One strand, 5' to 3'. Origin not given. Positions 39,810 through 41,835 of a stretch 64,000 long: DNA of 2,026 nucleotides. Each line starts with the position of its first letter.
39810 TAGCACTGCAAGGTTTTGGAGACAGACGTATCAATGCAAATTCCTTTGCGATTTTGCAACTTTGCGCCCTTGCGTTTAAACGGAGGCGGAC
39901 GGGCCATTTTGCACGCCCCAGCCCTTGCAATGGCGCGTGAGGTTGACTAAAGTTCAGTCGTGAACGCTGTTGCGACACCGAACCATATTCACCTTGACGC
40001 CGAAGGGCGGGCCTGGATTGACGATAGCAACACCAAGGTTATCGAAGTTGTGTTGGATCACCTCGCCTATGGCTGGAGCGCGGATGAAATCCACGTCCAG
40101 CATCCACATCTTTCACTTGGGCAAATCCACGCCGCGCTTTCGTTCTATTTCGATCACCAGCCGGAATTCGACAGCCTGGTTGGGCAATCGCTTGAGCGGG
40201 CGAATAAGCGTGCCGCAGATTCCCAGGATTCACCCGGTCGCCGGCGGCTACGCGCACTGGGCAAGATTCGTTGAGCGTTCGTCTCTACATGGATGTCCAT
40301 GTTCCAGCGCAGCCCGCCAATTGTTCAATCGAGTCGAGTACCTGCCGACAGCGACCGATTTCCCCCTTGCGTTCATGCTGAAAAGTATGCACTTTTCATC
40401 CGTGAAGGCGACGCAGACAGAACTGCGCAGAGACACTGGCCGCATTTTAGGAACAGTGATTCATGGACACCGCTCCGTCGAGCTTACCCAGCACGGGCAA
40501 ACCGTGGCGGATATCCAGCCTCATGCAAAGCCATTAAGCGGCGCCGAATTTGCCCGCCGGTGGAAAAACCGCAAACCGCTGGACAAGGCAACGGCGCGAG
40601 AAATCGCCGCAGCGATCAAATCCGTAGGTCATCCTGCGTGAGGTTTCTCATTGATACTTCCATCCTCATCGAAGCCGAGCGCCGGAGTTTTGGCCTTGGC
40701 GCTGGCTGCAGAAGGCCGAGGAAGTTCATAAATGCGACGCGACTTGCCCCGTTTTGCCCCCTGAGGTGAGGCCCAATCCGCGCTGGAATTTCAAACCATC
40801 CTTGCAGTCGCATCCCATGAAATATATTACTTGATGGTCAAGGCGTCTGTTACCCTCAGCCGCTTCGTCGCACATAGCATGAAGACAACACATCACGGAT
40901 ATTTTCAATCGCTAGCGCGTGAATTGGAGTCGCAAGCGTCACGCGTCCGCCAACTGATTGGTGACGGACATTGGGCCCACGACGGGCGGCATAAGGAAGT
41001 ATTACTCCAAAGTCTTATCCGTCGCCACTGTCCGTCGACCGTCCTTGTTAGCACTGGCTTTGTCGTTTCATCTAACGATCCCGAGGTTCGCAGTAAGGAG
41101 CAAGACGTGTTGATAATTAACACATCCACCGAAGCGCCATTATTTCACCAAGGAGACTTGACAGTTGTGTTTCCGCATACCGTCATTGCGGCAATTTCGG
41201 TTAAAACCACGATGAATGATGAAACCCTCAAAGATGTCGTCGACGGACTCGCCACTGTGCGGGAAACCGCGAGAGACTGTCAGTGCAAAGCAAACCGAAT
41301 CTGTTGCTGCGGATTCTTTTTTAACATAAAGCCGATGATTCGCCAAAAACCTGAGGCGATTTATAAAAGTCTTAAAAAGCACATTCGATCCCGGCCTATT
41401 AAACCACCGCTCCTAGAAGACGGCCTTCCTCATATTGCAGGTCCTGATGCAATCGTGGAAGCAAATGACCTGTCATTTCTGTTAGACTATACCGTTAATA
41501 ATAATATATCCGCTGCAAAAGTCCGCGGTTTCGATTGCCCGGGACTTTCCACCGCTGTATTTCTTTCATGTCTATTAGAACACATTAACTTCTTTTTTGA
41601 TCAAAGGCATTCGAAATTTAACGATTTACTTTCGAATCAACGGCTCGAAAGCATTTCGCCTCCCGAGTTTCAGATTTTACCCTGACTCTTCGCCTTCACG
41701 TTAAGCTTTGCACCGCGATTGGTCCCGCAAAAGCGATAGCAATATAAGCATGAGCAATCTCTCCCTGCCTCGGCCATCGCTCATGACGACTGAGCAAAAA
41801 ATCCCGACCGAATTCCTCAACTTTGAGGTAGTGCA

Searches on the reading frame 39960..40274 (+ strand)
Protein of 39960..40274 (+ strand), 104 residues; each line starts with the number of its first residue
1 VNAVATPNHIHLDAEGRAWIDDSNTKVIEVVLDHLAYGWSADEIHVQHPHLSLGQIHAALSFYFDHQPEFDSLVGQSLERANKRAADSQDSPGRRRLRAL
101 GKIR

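Call 3: search_protein_families(library=pfam, proteins=[window:39960-40274:+], max_evalue=1)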
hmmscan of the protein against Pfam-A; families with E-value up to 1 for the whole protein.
window:39960-40274:+ (104 aa): 1 family
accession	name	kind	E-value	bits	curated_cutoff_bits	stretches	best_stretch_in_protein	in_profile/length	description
PF04255.20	DUF433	-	4.3e-09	36.5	23.6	1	15-63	9-56/56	Protein of unknown function (DUF433)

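Call 76: search_protein_families(library=ncbifam, proteins=[window:39960-40274:+], max_evalue=1)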
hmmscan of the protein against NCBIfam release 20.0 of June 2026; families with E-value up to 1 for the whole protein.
window:39960-40274:+ (104 aa): 0 families

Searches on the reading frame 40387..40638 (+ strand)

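Call 35: search_protein_families(library=pfam, proteins=[window:40387-40638:+], max_evalue=0.1)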
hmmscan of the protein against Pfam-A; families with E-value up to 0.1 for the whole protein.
seq(84 aa): 1 family
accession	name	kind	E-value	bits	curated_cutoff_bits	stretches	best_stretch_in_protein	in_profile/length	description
PF02604.26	PhdYeFM_antitox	-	0.0026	17.9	29.8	1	11-43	7-39/74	Antitoxin Phd_YefM, type II toxin-antitoxin system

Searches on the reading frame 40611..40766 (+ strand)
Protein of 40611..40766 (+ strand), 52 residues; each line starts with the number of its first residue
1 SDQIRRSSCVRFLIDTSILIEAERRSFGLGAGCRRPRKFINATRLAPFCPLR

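Call 35: search_protein_families(library=pfam, proteins=[window:40611-40766:+], max_evalue=0.1)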
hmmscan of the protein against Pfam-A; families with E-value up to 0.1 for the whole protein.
seq(52 aa): 0 families

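Call 76: search_protein_families(library=ncbifam, proteins=[window:40611-40766:+], max_evalue=1)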
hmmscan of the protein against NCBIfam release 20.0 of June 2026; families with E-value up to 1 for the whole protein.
seq(52 aa): 0 families

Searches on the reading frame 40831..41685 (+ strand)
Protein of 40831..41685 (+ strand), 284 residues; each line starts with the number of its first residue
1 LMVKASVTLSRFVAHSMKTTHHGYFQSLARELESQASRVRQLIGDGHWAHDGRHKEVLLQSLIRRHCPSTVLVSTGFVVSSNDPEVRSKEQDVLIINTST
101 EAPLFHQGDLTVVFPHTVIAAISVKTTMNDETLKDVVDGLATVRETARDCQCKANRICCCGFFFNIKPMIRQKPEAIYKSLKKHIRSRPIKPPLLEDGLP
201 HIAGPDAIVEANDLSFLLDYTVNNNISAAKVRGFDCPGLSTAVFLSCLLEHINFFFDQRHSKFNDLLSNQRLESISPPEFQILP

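Call 3: search_protein_families(library=pfam, proteins=[window:40831-41685:+], max_evalue=1)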
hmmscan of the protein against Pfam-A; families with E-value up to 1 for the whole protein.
window:40831-41685:+ (284 aa): 1 family
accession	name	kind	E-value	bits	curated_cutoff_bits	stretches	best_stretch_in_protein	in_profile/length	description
PF20247.3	DUF6602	-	8.3e-15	55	27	1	47-145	9-103/104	Domain of unknown function (DUF6602)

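Call 4: search_protein_families(library=padloc, proteins=[window:40831-41685:+], max_evalue=1)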
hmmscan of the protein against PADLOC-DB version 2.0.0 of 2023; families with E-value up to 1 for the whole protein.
window:40831-41685:+ (284 aa): 3 families
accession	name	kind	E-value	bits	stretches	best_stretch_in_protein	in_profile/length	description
PDLC01495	PD_DExK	-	4.9e-20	69.5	1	22-145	4-122/123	"CAS-I,CAS-II,CAS-III,CAS-IV,CAS-V,CAS-VI; associated"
PDLC00745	Effector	-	9.6e-08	30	1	22-149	8-131/244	Endonuclease (NucC)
PDLC01051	NucC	-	4e-07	28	1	24-147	17-131/243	NucC nuclease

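Call 5: search_protein_families(library=ncbifam, proteins=[window:40831-41685:+], max_evalue=1)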
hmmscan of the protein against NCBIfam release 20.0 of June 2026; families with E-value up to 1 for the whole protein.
window:40831-41685:+ (284 aa): 1 family
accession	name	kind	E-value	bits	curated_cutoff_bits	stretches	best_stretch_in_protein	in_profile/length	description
NF047461.1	FUR_perox_PerRB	exception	0.00028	20.8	250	1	221-282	70-131/143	peroxide-responsive transcriptional repressor PerRB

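Call 65: search_protein_families(library=pfam, alignment_id=A3, max_evalue=0.01)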
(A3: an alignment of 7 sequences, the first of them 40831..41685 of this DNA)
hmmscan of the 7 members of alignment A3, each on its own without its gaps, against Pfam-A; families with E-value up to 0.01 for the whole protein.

A. member 1, window:40831-41685:+ (284 aa): 1 family
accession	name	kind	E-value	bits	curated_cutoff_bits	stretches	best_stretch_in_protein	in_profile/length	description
PF20247.3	DUF6602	-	8.3e-15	55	27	1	47-145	9-103/104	Domain of unknown function (DUF6602)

B. families by the number of members that match (of 7 scanned): 1 family
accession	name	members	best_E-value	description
PF20247.3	DUF6602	7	1.3e-15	Domain of unknown function (DUF6602)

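Call 85: search_solved_structures(query=A3, max_evalue=10, show_alignments=3)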
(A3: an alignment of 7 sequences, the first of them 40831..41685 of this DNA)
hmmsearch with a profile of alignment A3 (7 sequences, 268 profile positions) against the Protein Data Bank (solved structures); distinct sequences matched with E-value up to 10: 4.
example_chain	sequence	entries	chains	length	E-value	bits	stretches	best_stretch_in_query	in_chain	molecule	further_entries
6uxf_A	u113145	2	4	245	1.3e-07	34.7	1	19-132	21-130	Vibrio meotecus sp. RC341 NucC | Vibrio metoecus sp. RC341 NucC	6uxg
7zgv_A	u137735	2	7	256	0.00068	22.5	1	31-135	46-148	Serratia NucC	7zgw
6q1h_A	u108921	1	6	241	0.35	13.6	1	6-132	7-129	Bacterial protein ORF C62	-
5xyi_T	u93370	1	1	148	0.83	12.4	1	215-263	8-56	Ribosomal protein S19e, putative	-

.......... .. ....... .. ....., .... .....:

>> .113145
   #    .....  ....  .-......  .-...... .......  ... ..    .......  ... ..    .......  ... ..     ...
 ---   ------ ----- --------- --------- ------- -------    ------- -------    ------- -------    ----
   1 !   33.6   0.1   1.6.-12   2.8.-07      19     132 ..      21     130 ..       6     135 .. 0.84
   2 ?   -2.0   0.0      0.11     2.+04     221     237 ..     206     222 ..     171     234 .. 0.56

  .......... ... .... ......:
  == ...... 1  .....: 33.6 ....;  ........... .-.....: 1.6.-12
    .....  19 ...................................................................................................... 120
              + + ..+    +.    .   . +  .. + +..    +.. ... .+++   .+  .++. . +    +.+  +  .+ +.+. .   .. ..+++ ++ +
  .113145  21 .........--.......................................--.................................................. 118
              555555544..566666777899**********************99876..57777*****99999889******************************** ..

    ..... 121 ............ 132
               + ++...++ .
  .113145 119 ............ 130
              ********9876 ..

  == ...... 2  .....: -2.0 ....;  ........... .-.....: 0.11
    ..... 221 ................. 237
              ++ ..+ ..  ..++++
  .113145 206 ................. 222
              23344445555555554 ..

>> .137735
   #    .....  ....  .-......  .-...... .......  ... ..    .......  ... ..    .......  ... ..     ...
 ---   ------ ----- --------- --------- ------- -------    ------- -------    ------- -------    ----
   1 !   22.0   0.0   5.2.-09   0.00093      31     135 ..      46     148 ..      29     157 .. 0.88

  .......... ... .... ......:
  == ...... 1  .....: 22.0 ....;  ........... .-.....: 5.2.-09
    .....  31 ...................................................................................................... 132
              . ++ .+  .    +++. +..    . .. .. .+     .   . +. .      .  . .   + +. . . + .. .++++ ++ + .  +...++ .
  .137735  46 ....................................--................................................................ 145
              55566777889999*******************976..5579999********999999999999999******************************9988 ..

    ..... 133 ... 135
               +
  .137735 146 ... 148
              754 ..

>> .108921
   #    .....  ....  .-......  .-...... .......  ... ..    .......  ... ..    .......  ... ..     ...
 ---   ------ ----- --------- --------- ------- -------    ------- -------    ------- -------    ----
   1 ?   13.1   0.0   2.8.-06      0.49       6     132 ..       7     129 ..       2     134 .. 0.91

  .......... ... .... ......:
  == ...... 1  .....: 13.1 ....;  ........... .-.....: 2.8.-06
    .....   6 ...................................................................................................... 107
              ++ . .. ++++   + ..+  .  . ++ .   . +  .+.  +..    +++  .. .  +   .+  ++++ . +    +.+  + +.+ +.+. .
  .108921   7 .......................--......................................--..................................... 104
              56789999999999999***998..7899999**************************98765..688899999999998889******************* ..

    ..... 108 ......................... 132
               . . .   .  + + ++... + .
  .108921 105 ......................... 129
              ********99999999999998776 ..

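Call 88: find_homologous_proteins(query=A3, max_evalue=0.001)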
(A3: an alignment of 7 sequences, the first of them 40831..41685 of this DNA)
Query A3 (7 sequences) (284 aa, profile of the alignment): 205 proteins with E <= 0.001 among 7340 candidates; the best 120 are listed.
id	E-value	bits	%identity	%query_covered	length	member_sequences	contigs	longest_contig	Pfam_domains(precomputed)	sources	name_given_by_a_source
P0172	2.4e-125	436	56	92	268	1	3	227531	PF20247.4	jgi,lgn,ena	-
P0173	6.5e-121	421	46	94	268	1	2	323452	PF20247.4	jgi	jgi:hypothetical protein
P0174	8.1e-121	421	100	94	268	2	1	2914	PF20247.4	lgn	-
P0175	2.3e-120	419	43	93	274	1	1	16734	PF20247.4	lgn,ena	-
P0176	2.8e-117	409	53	94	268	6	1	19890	PF20247.4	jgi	jgi:hypothetical protein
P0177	2.3e-115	403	54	94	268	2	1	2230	PF20247.4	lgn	-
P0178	9.0e-114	398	61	94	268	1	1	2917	PF20247.4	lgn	-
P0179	5.5e-113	395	56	92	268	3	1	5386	PF20247.4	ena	-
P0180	1.6e-112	394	51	94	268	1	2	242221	PF20247.4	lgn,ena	-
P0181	1.0e-110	388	57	94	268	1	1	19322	PF20247.4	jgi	jgi:hypothetical protein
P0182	2.1e-110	387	58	94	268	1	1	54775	PF20247.4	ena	-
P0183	1.5e-109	384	58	94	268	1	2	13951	PF20247.4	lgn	-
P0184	4.3e-109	382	51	95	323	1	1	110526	PF20247.4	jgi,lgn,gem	-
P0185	9.6e-109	381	59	94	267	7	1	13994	PF20247.4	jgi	jgi:hypothetical protein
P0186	1.1e-108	381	58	94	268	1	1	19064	PF20247.4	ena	-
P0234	4.2e-86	307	37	96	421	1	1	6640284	PF20247.4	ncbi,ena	-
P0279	4.9e-74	267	37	93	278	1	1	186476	PF20247.4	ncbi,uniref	ncbi:DUF6602 domain-containing protein [Phycisphaerales bacterium AB-hyl4]|uniref:DUF6602 domain-con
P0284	3.4e-72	261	33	92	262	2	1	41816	PF20247.4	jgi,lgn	jgi:hypothetical protein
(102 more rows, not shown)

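Call 89: find_encoding_contigs(protein=P0279, flank=7000, max_places=1)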
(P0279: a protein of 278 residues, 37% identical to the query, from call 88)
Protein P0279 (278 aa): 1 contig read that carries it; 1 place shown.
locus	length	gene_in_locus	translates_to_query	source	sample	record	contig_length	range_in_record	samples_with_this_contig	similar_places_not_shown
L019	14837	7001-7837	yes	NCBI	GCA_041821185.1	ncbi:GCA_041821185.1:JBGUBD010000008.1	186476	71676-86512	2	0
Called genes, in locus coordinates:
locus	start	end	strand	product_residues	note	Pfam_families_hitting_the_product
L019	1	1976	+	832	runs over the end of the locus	PF16126:DUF4838, PF02837:Glyco_hydro_2_N (weak), PF13364:BetaGal_ABD2 (weak)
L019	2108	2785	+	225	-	PF07963:N_methyl, PF07596:SBP_bac_10 (weak)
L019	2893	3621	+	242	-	PF07589:PEP_exosort_dom (weak)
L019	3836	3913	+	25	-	PF13541:ChlI (weak)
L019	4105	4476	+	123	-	-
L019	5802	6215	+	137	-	-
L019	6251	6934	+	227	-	PF05362:Lon_C, PF13541:ChlI, PF01078:Mg_chelatase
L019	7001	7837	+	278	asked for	PF20247:DUF6602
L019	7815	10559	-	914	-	PF25199:nSTAND_NTPase5, PF20720:nSTAND3 (weak)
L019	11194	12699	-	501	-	PF12161:HsdM_N, PF02384:N6_Mtase, PF07669:Eco57I (weak)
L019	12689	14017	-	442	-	-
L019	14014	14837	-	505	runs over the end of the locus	PF01420:Methylase_S (faint)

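Call 90: find_encoding_contigs(protein=P0234, flank=7000, max_places=1)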
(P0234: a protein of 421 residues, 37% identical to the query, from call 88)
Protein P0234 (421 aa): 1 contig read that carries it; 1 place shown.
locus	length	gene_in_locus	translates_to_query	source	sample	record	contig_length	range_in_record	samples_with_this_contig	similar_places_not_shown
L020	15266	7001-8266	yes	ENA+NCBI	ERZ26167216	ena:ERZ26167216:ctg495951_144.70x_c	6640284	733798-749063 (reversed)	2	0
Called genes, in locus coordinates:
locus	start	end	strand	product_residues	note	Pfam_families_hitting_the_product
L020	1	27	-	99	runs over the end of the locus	-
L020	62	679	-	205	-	-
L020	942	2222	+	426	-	PF00872:Transposase_mut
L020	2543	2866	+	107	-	-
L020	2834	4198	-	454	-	PF05598:DUF772, PF01609:DDE_Tnp_1 (faint)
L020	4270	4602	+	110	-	-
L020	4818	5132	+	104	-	-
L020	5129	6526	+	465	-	PF12307:DUF3631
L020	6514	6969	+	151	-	-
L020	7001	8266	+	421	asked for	PF20247:DUF6602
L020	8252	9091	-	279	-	-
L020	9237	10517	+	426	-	PF00872:Transposase_mut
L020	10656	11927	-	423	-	PF14690:Zn_ribbon_ISL3, PF13542:HTH_Tnp_ISL3 (weak), PF01610:DDE_Tnp_ISL3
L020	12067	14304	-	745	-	PF13289:SIR2_2 (weak), PF25199:nSTAND_NTPase5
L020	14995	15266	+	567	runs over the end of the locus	PF00239:Resolvase, PF07508:Recombinase, PF13408:Zn_ribbon_recom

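Call 91: find_encoding_contigs(protein=P0284, flank=7000, max_places=1)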
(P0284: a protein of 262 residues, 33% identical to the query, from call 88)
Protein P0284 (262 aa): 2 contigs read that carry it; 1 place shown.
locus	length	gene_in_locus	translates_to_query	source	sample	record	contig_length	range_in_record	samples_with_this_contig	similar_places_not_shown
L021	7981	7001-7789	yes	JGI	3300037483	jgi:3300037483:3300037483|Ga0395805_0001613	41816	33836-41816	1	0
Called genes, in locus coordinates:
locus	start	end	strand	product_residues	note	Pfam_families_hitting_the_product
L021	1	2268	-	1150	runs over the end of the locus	PF04984:Phage_sheath_1, PF17482:Phage_sheath_1C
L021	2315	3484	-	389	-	-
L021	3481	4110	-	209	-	PF14065:Pvc16_N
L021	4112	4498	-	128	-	-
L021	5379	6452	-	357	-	PF00158:Sigma54_activat, PF14532:Sigma54_activ_2, PF07728:AAA_5, PF25601:AAA_lid_14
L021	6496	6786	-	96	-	-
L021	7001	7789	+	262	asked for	PF20247:DUF6602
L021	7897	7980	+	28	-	?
